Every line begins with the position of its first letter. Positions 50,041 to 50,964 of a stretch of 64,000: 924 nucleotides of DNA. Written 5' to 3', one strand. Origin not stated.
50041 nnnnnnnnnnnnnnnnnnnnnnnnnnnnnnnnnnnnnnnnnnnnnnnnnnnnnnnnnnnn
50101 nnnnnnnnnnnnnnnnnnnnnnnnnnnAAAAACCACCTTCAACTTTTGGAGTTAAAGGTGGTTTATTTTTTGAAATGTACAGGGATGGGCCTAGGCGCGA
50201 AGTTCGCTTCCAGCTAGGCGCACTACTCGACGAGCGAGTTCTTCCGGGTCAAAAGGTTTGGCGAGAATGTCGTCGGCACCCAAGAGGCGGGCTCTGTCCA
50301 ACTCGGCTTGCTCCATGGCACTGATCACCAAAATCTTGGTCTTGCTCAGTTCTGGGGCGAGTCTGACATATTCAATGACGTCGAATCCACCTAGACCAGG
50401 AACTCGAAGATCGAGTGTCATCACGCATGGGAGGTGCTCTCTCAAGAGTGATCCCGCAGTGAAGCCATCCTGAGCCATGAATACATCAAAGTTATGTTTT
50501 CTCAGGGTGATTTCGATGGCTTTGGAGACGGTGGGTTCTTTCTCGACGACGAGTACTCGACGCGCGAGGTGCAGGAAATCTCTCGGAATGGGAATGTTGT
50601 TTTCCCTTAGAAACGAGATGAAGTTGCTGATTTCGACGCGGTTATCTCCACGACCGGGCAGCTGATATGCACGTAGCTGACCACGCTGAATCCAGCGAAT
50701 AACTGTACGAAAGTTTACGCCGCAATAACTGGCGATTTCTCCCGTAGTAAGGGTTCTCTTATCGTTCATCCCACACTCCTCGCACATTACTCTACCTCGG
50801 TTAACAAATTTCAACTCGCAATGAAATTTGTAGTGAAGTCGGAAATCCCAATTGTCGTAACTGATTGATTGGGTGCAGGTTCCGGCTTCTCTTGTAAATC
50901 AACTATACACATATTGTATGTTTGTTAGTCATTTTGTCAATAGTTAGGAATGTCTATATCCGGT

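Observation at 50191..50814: Response regulator with inverted domain order (MerR/excisionase HTH first, receiver last) inside the secreted-protein island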

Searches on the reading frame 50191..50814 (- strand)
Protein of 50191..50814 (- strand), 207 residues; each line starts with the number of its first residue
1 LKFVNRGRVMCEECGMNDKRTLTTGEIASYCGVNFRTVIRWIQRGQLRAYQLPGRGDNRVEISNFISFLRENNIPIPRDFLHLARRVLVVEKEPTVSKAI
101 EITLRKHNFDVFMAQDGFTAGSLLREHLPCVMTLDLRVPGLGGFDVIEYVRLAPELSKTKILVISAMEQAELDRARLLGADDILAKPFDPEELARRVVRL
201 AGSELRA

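Call 3: search_protein_families(library=pfam, proteins=[window:50191-50814:-], max_evalue=1)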
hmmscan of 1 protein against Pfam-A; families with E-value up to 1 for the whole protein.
window:50191-50814:- (207 aa): 7 families
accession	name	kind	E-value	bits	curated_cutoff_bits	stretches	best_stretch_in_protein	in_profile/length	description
PF00072.30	Response_reg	-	5e-17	62.5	30.2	1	87-197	1-110/111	Response regulator receiver domain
PF12728.13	HTH_17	-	1.5e-06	28.8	27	1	22-72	2-50/51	Helix-turn-helix domain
PF13384.12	HTH_23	-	0.0088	16.3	24.6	1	23-44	19-40/50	Homeodomain-like domain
PF00376.29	MerR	-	0.018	15.3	28.2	1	23-50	1-28/38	MerR family regulatory protein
PF07037.17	YfeC-like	-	0.072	13.8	22.9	1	22-55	1-34/122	Transcription regulator YfeC-like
PF13730.12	HTH_36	-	0.11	12.8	25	0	26-43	30-47/55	Helix-turn-helix domain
PF13022.12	HTH_Tnp_1_2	-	0.28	11.7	27.9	1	17-50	22-55/122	Helix-turn-helix of insertion element transposase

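Call 4: search_protein_families(library=ncbifam, proteins=[window:50191-50814:-], max_evalue=1)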
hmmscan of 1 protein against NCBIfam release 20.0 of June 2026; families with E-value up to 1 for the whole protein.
window:50191-50814:- (207 aa): 98 families (the best 25 are shown)
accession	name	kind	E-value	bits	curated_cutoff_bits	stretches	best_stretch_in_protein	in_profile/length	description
TIGR02154.1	PhoB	equivalog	1.1e-17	64.1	296.2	1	84-197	2-116/226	phosphate regulon transcriptional regulator PhoB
NF008296.0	PRK11083.1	equivalog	7.3e-15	55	273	1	85-198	4-115/228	two-component system response regulator CreB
NF041733.1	resp_reg_CseB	equivalog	9.2e-15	54.6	350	1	86-197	2-111/228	two-component system response regulator CseB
NF045991.1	RespRegCtrARhodob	equivalog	1.1e-14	54.7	350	1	86-197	2-112/224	response regulator transcription factor CtrA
NF040689.1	MtrAB_MtrA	equivalog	1.7e-14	53.7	300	1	87-197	1-109/219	MtrAB system response regulator MtrA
NF045944.1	ResRegRpaBCyano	equivalog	1.8e-14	53.7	330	1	88-198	1-109/229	response regulator transcription factor RpaB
NF040534.1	resp_reg_YycF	equivalog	1.3e-13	50.8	340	1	86-197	2-111/231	response regulator YycF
NF041866.1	EpsW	equivalog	1.5e-13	50.5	200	1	85-200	6-124/131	exopolysaccharide biosynthesis response regulator EpsW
NF007135.0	PRK09581.1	equivalog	2.1e-13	49.9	474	1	85-200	3-119/457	PleD family two-component system response regulator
NF012023.0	PRK15479.1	equivalog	2.6e-13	50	337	1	86-198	2-113/224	transcriptional regulator TctD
NF041734.1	resp_reg_RppA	equivalog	3.9e-13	49.3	250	1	86-199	2-116/229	two-component system response regulator RppA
NF047465.1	hybrid_HK_LvrA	exception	5e-13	48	1200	1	85-199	468-582/819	hybrid histidine kinase/response regulator LvrA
NF007969.0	PRK10693.1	equivalog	1.1e-12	47.7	329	1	85-189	8-111/337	two-component system response regulator RssB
NF045717.1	DVU0259_DivK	exception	1.8e-12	47.5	160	1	84-197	2-112/117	DVU0259 family response regulator domain-containing protein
NF012227.0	AdeR_RR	equivalog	2e-12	47.1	340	1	84-198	11-123/239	efflux system response regulator transcription factor AdeR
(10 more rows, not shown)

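Call 5: search_solved_structures(query=window:50191-50814:-, max_evalue=0.01, show_alignments=3)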
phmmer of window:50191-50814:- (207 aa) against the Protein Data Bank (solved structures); distinct sequences matched with E-value up to 0.01: 208 (the best 60 are shown).
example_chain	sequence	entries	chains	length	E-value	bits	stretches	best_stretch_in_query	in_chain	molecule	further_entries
3lte_A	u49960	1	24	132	1.3e-21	80.5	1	83-200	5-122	Response regulator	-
9xzo_A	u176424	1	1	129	4e-15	59.3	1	86-203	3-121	De novo protein M1X0B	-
8svz_A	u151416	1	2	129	8.5e-14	55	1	82-200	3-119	Two-component response regulator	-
3nhz_A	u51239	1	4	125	1.8e-13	53.9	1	84-197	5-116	Two component system transcriptional regulator mtrA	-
3t6k_A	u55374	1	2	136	3.9e-13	52.8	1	86-200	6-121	Response regulator receiver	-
4qpj_C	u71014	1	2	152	6.5e-13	52.1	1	85-198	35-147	Cell cycle response regulator CtrA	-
2gwr_A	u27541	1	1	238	9.2e-13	51.6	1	84-197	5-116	DNA-binding response regulator mtrA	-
9g85_A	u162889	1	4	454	1.3e-12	51.2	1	84-200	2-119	Response regulator PleD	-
2wb4_A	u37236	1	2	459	1.3e-12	51.1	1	84-200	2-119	DIGUANYLATE CYCLASE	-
1mvo_A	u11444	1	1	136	1.5e-12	50.9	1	82-207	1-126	PhoP response regulator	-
1zes_A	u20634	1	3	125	1.7e-12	50.8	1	83-198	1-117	Phosphate regulon transcriptional regulatory protein phoB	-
1b00_A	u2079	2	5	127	1.7e-12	50.7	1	83-198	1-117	PHOSPHATE REGULON TRANSCRIPTIONAL REGULATORY PROTEIN PHOB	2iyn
9g86_A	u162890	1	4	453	1.8e-12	50.6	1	85-200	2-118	Response regulator PleD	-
1w25_A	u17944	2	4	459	1.9e-12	50.6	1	85-200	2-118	STALKED-CELL DIFFERENTIATION CONTROLLING PROTEIN | RESPONSE REGULATOR PLED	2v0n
9dvt_R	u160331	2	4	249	3.4e-12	49.7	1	85-199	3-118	DNA-binding dual master transcriptional regulator RpaA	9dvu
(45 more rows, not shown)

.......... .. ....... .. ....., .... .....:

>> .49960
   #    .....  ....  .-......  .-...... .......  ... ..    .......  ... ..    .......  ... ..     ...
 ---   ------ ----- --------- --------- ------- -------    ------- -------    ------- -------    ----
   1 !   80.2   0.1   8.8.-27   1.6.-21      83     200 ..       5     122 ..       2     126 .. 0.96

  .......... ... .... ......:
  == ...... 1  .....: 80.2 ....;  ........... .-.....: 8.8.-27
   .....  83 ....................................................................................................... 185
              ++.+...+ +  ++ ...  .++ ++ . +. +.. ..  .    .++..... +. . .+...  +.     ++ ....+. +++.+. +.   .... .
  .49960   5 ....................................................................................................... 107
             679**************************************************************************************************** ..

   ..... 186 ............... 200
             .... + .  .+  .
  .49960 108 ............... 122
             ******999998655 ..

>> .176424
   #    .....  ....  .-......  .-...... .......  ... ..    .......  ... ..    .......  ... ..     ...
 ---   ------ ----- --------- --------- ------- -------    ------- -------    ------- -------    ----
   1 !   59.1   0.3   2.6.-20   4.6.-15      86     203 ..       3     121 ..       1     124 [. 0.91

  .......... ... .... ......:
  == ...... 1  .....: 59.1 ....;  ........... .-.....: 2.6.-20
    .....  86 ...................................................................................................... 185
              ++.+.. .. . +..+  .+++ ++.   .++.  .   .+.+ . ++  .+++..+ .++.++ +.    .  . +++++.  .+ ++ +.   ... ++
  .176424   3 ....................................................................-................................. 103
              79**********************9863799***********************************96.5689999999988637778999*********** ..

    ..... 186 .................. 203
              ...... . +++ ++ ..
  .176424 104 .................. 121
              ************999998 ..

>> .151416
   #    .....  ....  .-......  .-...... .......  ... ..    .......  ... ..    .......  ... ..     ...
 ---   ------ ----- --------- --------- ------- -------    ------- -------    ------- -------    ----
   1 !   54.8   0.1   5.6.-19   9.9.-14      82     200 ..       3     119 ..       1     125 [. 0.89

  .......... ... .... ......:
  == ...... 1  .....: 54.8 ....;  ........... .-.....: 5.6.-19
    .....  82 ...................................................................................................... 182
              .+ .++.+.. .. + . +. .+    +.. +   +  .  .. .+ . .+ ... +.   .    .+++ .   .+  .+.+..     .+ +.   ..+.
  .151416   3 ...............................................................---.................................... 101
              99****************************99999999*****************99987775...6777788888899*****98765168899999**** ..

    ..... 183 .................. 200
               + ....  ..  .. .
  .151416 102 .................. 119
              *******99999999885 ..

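Call 6: find_homologous_proteins(query=window:50191-50769:-)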
Query window:50191-50769:- (192 aa): 888 proteins with E <= 0.001 among 1688 candidates; the best 120 are listed.
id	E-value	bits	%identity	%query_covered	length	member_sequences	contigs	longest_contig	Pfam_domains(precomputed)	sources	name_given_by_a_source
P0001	1.5e-114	398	93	100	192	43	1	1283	PF12728.14,PF00072.31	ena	-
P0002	6.0e-103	360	86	100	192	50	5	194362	PF12728.14,PF00072.31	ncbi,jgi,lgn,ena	jgi:excisionase family DNA binding protein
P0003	1.8e-94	333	79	100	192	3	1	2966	PF12728.14,PF00072.31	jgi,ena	-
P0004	2.3e-84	300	70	100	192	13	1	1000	PF12728.14,PF00072.31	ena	-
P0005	3.5e-84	299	70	99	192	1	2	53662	PF12728.14,PF00072.31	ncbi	-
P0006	7.4e-82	292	68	100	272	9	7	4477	PF12728.14,PF00072.31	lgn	-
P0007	2.7e-74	267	61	100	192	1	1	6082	PF12728.14,PF00072.31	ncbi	ncbi:MAG: response regulator [Planctomycetota bacterium]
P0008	7.0e-68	246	59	100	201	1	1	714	PF12728.14,PF00376.30,PF00072.31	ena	-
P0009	1.4e-67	245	63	99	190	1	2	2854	PF12728.14,PF00072.31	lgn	-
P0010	5.5e-67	243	60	99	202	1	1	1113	PF12728.14,PF00072.31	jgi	jgi:excisionase family DNA binding protein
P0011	6.5e-67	243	59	100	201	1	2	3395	PF12728.14,PF00072.31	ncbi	-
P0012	1.9e-66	241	92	65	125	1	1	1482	PF00072.31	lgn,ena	-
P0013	2.1e-66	241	59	100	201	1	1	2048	PF12728.14,PF00072.31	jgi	jgi:excisionase family DNA binding protein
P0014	2.6e-66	241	59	97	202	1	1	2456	PF12728.14,PF00072.31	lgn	-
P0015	5.0e-66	240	59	97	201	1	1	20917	PF12728.14,PF00072.31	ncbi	-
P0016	8.1e-66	239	58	100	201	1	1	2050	PF12728.14,PF00376.30,PF00072.31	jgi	jgi:excisionase family DNA binding protein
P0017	1.3e-65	239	58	98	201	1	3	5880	PF12728.14,PF00072.31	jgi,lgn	jgi:excisionase family DNA binding protein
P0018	2.7e-65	238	58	98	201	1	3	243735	PF12728.14,PF00072.31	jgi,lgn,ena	-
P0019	5.7e-64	233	57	100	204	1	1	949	PF12728.14,PF00072.31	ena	-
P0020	1.3e-63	232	56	99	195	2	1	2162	PF12728.14,PF00072.31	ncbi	ncbi:MAG: response regulator [Candidatus Latescibacterota bacterium]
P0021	1.8e-63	232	55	97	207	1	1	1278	PF12728.14,PF00072.31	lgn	-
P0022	5.1e-63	230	56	98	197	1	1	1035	PF12728.14,PF00072.31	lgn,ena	-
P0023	7.3e-63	230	56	98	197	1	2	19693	PF12728.14,PF00072.31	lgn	-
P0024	7.8e-63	230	56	98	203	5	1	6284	PF12728.14,PF00072.31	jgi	jgi:excisionase family DNA binding protein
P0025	8.6e-63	229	57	96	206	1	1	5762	PF12728.14,PF00072.31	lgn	-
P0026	8.9e-63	229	55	97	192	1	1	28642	PF12728.14,PF00072.31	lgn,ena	-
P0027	1.8e-62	228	58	97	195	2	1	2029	PF12728.14,PF00072.31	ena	-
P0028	2.2e-62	228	54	100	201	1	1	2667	PF12728.14,PF00072.31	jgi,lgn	jgi:excisionase family DNA binding protein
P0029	2.3e-62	228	56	97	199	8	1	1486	PF12728.14,PF00072.31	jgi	jgi:two-component system response regulator VicR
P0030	3.5e-62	227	55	97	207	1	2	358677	PF12728.14,PF00072.31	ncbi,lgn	ncbi:MAG: response regulator [Candidatus Melainabacteria bacterium]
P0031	6.0e-62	227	56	98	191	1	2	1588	PF12728.14,PF00072.31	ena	-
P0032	7.3e-62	226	56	97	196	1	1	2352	PF12728.14,PF00072.31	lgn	-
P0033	7.4e-62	226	57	96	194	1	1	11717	PF12728.14,PF00072.31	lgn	-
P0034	9.3e-62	226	53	97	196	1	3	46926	PF12728.14,PF00072.31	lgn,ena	-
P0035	9.3e-62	226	54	100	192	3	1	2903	PF12728.14,PF00072.31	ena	-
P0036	1.1e-61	226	58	96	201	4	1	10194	PF12728.14,PF00072.31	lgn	-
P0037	1.5e-61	225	53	98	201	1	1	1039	PF12728.14,PF00072.31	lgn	-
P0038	1.6e-61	225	55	97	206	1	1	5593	PF12728.14,PF00072.31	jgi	jgi:CheY-like chemotaxis protein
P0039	1.8e-61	225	56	96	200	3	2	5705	PF12728.14,PF00072.31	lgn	-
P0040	2.8e-61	224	55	99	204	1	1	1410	PF12728.14,PF00072.31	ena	-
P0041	3.4e-61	224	57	95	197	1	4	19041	PF12728.14,PF00072.31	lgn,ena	-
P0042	4.8e-61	224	54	98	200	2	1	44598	PF12728.14,PF00072.31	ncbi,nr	ncbi:MAG: response regulator [Candidatus Latescibacteria bacterium]|nr:response regulator [Candidatu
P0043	6.2e-61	223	54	97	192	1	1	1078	PF12728.14,PF00072.31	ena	-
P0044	6.6e-61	223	55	96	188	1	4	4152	PF12728.14,PF00072.31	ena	-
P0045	7.1e-61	223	54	98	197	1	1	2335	PF12728.14,PF00072.31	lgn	-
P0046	8.0e-61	223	55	97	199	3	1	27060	PF12728.14,PF00072.31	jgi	-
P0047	8.5e-61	223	51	100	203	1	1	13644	PF12728.14,PF00072.31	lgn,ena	-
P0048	8.9e-61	223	57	93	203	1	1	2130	PF12728.14,PF00072.31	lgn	-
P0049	9.1e-61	223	56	97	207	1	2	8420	PF12728.14,PF00072.31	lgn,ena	-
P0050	1.0e-60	223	53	99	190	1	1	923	PF12728.14,PF00072.31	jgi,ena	-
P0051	1.0e-60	223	55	99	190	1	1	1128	PF12728.14,PF00072.31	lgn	-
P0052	1.3e-60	222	54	97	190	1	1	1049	PF12728.14,PF00072.31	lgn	-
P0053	1.4e-60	222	56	99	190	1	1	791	PF12728.14,PF00072.31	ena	-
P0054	2.3e-60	221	54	98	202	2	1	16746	PF12728.14,PF00072.31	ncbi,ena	-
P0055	2.3e-60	221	57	97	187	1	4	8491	PF12728.14,PF00072.31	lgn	-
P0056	2.7e-60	221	55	96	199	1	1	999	PF12728.14,PF00072.31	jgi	-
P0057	2.8e-60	221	54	96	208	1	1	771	PF12728.14,PF00072.31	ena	-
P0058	3.2e-60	221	52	97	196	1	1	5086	PF12728.14,PF00072.31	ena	-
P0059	3.6e-60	221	56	96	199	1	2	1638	PF12728.14,PF00072.31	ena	-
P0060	3.9e-60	221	53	96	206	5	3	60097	PF12728.14,PF00072.31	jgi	-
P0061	5.4e-60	220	55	97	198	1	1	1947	PF12728.14,PF00072.31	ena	-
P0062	5.6e-60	220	55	92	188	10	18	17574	PF12728.14,PF00072.31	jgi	jgi:two-component system, OmpR family, response regulator VicR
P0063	7.5e-60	220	54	96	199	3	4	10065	PF12728.14,PF00072.31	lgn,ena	-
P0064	8.9e-60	220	53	96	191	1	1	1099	PF12728.14,PF00072.31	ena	-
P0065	9.3e-60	220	55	97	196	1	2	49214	PF12728.14,PF00072.31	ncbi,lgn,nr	ncbi:MAG: response regulator [Candidatus Latescibacteria bacterium]|nr:response regulator [Candidatu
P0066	9.5e-60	220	53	97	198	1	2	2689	PF12728.14,PF00072.31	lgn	-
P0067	1.3e-59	219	55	94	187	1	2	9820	PF12728.14,PF00072.31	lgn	-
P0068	1.4e-59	219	55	95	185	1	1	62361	PF12728.14,PF00072.31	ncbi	-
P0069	1.5e-59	219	56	96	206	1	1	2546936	PF12728.14,PF00072.31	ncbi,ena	-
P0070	1.8e-59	219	55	97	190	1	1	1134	PF12728.14,PF00072.31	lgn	-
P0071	1.8e-59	219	54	98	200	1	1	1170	PF12728.14,PF00072.31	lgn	-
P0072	2.4e-59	218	56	97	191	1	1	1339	PF12728.14,PF00072.31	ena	-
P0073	2.6e-59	218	55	96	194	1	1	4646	PF12728.14,PF00072.31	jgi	jgi:CheY-like chemotaxis protein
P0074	2.9e-59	218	56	97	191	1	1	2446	PF12728.14,PF00072.31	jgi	-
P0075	3.3e-59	218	56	95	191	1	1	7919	PF12728.14,PF00072.31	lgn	-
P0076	4.7e-59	217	54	96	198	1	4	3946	PF12728.14,PF00072.31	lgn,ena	-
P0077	5.1e-59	217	54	96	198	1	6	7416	PF12728.14,PF00072.31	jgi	jgi:excisionase family DNA binding protein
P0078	5.9e-59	217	56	97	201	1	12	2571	PF12728.14,PF00072.31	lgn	-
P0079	8.3e-59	216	49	98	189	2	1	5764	PF12728.14,PF00072.31,PF20161.6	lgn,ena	-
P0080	9.1e-59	216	56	95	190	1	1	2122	PF12728.14,PF00072.31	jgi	jgi:excisionase family DNA binding protein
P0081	1.0e-58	216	55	97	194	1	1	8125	PF12728.14,PF00072.31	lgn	-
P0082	1.1e-58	216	53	97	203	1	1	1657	PF12728.14,PF00072.31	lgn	-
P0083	1.2e-58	216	53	97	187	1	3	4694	PF12728.14,PF00072.31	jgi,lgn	-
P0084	1.2e-58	216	54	99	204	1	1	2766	PF12728.14,PF00072.31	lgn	-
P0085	1.2e-58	216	56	96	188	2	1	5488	PF12728.14,PF00072.31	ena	-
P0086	1.3e-58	216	53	99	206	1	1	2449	PF12728.14,PF00072.31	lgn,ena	-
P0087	1.5e-58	216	54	99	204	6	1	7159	PF12728.14,PF00072.31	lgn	-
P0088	1.6e-58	216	54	96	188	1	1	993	PF12728.14,PF00072.31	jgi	-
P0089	1.6e-58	215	55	99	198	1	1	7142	PF12728.14,PF00072.31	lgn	-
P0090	1.7e-58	215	54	96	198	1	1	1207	PF12728.14,PF00072.31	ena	-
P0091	1.8e-58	215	55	96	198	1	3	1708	PF12728.14,PF00072.31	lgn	-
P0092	2.1e-58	215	57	96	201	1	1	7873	PF12728.14,PF00072.31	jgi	jgi:excisionase family DNA binding protein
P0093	2.6e-58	215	54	96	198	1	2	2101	PF12728.14,PF00072.31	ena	-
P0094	2.9e-58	215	55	97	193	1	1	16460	PF12728.14,PF00072.31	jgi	jgi:excisionase family DNA binding protein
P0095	3.0e-58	215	54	98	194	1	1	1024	PF12728.14,PF00072.31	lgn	-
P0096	3.3e-58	214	55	97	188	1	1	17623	PF12728.14,PF00072.31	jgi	jgi:two-component system, OmpR family, response regulator VicR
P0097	3.3e-58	214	54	96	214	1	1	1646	PF12728.14,PF00072.31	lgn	-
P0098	3.5e-58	214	53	98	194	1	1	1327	PF12728.14,PF00072.31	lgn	-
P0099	3.6e-58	214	53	96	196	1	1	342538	PF12728.14,PF00072.31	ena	-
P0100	3.6e-58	214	54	96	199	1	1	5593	PF12728.14,PF00072.31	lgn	-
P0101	3.7e-58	214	55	96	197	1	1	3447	PF12728.14,PF00072.31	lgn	-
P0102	3.7e-58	214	55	97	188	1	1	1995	PF12728.14,PF00376.30,PF00072.31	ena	-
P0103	4.0e-58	214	53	99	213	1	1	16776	PF12728.14,PF00072.31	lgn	-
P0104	4.5e-58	214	54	96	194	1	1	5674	PF12728.14,PF00072.31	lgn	-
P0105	4.9e-58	214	55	96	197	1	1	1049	PF12728.14,PF00072.31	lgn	-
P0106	4.9e-58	214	54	96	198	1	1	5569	PF12728.14,PF00072.31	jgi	jgi:excisionase family DNA binding protein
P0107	6.7e-58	213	55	96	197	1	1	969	PF12728.14,PF00072.31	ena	-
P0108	6.9e-58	213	53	97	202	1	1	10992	PF12728.14,PF00072.31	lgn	-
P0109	8.1e-58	213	48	98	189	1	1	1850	PF12728.14,PF00072.31,PF20161.6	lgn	-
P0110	8.6e-58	213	54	98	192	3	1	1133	PF12728.14,PF00072.31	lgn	-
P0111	9.4e-58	213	53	96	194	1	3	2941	PF12728.14,PF00072.31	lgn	-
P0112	9.4e-58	213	49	96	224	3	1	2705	PF12728.14,PF00072.31,PF20161.6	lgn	-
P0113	1.0e-57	213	55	97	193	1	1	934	PF12728.14,PF00072.31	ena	-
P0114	1.2e-57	213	54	98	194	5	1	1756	PF12728.14,PF00072.31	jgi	jgi:CheY-like chemotaxis protein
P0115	1.2e-57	213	55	97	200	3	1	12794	PF12728.14,PF00072.31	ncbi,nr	ncbi:MAG: response regulator [Candidatus Latescibacteria bacterium]|nr:response regulator [Candidatu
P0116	1.4e-57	212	52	95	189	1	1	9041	PF12728.14,PF00072.31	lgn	-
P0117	1.5e-57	212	53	99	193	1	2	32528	PF12728.14,PF00072.31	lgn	-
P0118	1.7e-57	212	54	96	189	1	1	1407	PF12728.14,PF00072.31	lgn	-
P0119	1.9e-57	212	53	99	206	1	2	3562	PF12728.14,PF00072.31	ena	-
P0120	2.0e-57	212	50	97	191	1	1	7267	PF12728.14,PF00072.31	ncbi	-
